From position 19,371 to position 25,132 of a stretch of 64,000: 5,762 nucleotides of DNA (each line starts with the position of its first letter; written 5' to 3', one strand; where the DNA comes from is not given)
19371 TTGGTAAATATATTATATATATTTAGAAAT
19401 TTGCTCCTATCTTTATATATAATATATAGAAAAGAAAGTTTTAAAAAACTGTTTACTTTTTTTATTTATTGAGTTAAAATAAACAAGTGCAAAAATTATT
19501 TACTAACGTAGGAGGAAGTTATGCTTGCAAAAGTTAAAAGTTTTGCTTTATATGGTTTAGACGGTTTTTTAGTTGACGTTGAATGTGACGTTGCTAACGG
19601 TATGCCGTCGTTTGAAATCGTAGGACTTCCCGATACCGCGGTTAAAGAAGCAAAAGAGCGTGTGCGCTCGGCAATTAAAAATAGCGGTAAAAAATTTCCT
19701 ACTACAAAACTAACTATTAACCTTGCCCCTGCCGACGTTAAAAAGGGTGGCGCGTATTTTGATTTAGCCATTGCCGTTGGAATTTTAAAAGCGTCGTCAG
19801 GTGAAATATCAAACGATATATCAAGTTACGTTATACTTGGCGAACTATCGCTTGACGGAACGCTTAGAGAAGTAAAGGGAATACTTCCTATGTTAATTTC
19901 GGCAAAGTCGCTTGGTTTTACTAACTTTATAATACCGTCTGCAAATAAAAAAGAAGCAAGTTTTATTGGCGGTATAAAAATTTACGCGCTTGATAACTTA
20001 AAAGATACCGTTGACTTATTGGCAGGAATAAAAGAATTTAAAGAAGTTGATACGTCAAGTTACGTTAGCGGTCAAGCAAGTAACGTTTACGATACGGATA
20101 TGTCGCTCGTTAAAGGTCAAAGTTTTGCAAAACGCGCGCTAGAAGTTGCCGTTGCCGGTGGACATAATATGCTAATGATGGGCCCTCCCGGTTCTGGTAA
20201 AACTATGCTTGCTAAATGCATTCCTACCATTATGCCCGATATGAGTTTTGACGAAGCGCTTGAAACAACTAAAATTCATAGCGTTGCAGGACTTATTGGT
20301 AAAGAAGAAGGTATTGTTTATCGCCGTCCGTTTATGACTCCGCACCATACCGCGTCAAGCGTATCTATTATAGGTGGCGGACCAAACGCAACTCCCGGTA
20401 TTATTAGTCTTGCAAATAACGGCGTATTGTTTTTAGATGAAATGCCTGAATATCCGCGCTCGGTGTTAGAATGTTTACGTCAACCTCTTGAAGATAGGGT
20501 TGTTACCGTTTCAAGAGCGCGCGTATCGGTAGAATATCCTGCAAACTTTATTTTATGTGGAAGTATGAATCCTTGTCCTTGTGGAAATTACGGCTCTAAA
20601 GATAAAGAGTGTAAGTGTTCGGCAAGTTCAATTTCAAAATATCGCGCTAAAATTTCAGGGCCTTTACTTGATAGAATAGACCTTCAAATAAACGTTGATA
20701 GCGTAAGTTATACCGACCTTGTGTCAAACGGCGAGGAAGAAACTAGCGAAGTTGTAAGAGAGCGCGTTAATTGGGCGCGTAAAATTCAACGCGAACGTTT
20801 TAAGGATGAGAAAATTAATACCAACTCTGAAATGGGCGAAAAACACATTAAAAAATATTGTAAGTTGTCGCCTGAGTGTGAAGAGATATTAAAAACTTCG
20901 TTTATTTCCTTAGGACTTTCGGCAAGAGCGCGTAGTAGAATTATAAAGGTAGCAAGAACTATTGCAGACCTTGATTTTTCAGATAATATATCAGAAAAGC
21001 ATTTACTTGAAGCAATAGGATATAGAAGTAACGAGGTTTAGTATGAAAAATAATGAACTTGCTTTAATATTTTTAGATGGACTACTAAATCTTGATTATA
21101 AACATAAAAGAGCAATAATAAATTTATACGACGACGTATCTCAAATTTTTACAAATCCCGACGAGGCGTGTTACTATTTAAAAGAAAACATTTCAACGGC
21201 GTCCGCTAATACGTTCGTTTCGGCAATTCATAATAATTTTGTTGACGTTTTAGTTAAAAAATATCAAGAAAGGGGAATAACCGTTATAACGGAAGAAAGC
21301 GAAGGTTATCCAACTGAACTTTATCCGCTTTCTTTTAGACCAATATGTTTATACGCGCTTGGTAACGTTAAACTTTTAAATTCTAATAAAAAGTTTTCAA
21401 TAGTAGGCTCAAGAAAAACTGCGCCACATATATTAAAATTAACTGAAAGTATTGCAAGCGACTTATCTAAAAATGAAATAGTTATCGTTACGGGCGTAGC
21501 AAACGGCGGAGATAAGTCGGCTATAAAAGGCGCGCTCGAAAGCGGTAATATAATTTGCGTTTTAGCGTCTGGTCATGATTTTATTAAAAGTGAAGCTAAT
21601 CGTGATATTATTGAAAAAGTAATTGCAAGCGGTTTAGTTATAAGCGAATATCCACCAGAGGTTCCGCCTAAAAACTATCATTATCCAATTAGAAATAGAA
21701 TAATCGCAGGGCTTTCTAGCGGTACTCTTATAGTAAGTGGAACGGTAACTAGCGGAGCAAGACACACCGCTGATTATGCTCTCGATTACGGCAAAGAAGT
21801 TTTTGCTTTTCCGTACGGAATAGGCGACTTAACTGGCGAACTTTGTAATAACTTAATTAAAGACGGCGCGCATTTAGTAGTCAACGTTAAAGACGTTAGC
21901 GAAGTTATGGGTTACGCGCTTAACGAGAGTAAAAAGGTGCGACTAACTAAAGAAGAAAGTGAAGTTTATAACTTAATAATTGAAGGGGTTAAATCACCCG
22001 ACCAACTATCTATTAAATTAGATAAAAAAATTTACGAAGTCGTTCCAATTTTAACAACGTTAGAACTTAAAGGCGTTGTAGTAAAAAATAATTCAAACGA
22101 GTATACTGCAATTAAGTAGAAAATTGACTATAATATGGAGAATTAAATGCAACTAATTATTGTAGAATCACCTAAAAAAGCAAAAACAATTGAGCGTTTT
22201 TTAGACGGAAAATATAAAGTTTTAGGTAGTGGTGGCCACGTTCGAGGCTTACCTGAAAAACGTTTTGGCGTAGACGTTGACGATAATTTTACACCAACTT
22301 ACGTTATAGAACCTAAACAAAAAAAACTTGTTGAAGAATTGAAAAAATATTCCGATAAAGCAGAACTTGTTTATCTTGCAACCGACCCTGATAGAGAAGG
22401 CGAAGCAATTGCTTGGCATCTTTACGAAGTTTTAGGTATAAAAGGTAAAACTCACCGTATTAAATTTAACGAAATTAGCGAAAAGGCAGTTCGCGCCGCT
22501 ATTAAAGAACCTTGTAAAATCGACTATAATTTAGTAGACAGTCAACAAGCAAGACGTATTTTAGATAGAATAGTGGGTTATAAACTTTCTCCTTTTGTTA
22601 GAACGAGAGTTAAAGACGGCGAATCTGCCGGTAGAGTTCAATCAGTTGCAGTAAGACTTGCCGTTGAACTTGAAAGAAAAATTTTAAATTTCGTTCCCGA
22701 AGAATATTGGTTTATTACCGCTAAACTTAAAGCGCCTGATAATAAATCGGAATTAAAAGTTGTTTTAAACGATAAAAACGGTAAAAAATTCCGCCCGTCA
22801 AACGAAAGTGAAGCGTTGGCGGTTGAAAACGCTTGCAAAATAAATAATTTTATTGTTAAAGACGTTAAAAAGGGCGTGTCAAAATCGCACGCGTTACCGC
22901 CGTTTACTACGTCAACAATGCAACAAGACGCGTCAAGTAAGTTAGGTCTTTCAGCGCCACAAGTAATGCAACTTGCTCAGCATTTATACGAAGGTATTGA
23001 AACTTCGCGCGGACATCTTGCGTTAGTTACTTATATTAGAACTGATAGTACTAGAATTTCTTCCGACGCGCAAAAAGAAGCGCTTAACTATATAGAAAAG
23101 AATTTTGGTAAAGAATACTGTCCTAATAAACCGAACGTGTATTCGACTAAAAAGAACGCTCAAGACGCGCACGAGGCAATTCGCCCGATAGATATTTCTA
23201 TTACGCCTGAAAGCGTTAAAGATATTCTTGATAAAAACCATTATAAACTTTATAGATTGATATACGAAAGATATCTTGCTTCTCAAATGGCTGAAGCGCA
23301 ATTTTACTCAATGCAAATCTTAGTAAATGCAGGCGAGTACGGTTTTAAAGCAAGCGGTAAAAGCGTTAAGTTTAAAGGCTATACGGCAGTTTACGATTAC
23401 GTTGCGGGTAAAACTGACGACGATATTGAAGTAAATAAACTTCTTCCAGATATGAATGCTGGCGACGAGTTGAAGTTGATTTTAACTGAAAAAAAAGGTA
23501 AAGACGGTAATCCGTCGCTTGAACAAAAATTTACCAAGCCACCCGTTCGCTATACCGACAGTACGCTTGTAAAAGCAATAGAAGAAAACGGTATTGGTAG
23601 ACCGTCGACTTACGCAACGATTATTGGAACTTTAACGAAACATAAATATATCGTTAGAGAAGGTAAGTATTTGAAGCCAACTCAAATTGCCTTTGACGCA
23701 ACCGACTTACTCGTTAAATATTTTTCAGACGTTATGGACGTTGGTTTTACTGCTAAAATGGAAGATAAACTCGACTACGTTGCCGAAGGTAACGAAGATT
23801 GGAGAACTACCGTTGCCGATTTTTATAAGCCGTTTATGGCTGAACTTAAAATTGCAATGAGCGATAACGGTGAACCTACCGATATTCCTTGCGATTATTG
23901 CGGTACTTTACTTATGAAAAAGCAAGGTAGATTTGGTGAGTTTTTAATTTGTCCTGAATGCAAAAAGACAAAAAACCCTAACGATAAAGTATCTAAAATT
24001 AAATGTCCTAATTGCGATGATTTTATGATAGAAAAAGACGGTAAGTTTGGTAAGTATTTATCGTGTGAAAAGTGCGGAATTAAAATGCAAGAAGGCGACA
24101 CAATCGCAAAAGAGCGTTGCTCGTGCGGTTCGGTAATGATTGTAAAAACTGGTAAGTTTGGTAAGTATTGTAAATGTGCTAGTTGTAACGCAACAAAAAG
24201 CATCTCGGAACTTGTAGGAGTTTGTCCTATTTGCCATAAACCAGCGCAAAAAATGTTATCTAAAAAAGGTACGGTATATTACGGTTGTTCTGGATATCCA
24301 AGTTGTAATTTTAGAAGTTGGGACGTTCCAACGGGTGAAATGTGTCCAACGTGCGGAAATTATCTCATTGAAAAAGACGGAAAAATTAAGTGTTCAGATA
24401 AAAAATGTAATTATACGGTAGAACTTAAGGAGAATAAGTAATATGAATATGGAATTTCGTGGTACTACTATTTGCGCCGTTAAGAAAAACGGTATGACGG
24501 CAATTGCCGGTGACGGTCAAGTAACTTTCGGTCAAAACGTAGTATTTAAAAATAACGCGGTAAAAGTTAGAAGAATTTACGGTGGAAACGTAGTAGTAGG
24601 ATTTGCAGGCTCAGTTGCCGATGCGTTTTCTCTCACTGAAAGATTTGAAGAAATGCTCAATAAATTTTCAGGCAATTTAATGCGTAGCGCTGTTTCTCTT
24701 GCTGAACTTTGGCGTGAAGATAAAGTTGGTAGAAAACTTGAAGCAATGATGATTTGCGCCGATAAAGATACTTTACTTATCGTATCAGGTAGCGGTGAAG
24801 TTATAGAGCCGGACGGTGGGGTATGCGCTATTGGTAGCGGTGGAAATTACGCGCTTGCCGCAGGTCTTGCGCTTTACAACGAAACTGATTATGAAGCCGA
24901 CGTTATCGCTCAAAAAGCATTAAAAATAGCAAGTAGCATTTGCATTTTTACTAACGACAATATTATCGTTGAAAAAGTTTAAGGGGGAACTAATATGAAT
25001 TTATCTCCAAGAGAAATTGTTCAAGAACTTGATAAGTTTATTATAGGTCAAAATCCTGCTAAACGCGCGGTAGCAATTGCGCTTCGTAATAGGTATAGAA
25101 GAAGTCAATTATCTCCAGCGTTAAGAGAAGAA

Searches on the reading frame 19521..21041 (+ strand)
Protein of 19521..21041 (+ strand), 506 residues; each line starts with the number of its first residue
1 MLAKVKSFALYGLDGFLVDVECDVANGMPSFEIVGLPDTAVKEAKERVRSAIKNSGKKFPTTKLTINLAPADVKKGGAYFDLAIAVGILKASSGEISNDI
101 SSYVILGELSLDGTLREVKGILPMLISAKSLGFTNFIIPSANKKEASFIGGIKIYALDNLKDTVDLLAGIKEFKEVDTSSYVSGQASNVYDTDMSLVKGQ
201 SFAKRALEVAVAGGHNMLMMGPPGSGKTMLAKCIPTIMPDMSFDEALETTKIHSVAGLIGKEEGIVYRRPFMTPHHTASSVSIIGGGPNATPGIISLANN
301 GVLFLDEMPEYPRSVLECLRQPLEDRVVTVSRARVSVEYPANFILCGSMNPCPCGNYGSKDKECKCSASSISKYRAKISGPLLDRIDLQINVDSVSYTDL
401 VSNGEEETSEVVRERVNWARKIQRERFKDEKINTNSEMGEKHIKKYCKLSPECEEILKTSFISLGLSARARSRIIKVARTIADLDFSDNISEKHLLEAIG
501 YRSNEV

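Call 7: search_protein_families(library=pfam, proteins=[window:19521-21041:+])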
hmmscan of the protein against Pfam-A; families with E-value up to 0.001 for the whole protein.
window:19521-21041:+ (506 aa): 10 families
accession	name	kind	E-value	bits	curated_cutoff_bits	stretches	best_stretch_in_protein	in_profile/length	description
PF01078.27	Mg_chelatase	-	3.8e-91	304.5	20.3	1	193-399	1-206/207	Magnesium chelatase, subunit ChlI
PF13541.12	ChlI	-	1.8e-47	160.6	27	1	20-142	1-121/121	Subunit ChlI of Mg-chelatase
PF13335.12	Mg_chelatase_C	-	4.8e-31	107.6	26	1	407-502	2-94/94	Magnesium chelatase, subunit ChlI C-terminal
PF07728.20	AAA_5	-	7.3e-07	29.7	22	1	216-353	1-125/139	AAA domain (dynein-related subfamily)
PF00493.29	MCM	-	1.2e-06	28.2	23.3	0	292-390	114-202/224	MCM P-loop domain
PF00158.32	Sigma54_activat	-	5.4e-05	23.4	20.2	0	289-328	83-122/168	Sigma-54 interaction domain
PF05496.18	RuvB_N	-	0.00012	22.3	27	0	216-236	35-55/159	Holliday junction DNA helicase RuvB P-loop domain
PF00004.35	AAA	-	0.00022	22.1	21.2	0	217-308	1-66/131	ATPase family associated with various cellular activities (AAA)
PF07724.20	AAA_2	-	0.00047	20.7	27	0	216-266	5-59/166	AAA domain (Cdc48 subfamily)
PF05362.19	Lon_C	-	0.00069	19.7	21.1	0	13-146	38-176/205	Lon protease (S16) C-terminal proteolytic domain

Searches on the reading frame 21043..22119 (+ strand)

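Call 16: search_protein_families(library=pfam, proteins=[window:21043-22119:+])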
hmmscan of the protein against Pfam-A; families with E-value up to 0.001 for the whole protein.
window:21043-22119:+ (358 aa): 1 family
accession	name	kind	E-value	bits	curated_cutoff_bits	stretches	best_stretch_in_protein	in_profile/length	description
PF02481.21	DNA_processg_A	-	2.5e-57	193.9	29.6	1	74-280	2-211/212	DNA recombination-mediator protein A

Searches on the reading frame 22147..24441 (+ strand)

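Call 16: search_protein_families(library=pfam, proteins=[window:22147-24441:+])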
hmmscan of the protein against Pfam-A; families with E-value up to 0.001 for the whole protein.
window:22147-24441:+ (764 aa): 4 families
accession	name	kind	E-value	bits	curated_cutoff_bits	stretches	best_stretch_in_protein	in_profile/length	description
PF01131.25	Topoisom_bac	-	1e-114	384.2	35.1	1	125-556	2-410/411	DNA topoisomerase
PF01751.28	Toprim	-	1.1e-21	77.2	23.1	1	2-110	1-96/96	Toprim domain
PF01396.24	Zn_ribbon_Top1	-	5.5e-18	64.9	32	3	691-727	2-37/39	Topoisomerase DNA binding C4 zinc finger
PF02150.21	Zn_ribbon_RPB9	-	1.5e-06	28.4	25.2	0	620-644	4-28/36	RNA polymerases M/15 Kd subunit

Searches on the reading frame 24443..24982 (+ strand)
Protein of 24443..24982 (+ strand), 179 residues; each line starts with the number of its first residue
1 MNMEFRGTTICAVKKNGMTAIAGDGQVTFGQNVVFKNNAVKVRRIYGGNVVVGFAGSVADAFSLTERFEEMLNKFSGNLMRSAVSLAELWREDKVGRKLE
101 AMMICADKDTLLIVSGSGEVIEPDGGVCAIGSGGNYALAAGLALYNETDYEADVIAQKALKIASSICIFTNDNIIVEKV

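Call 16: search_protein_families(library=pfam, proteins=[window:24443-24982:+])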
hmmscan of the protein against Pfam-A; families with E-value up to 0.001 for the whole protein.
window:24443-24982:+ (179 aa): 1 family
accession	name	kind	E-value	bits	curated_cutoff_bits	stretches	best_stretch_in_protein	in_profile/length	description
PF00227.31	Proteasome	-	2.4e-26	93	22.4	1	6-178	3-188/189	Proteasome subunit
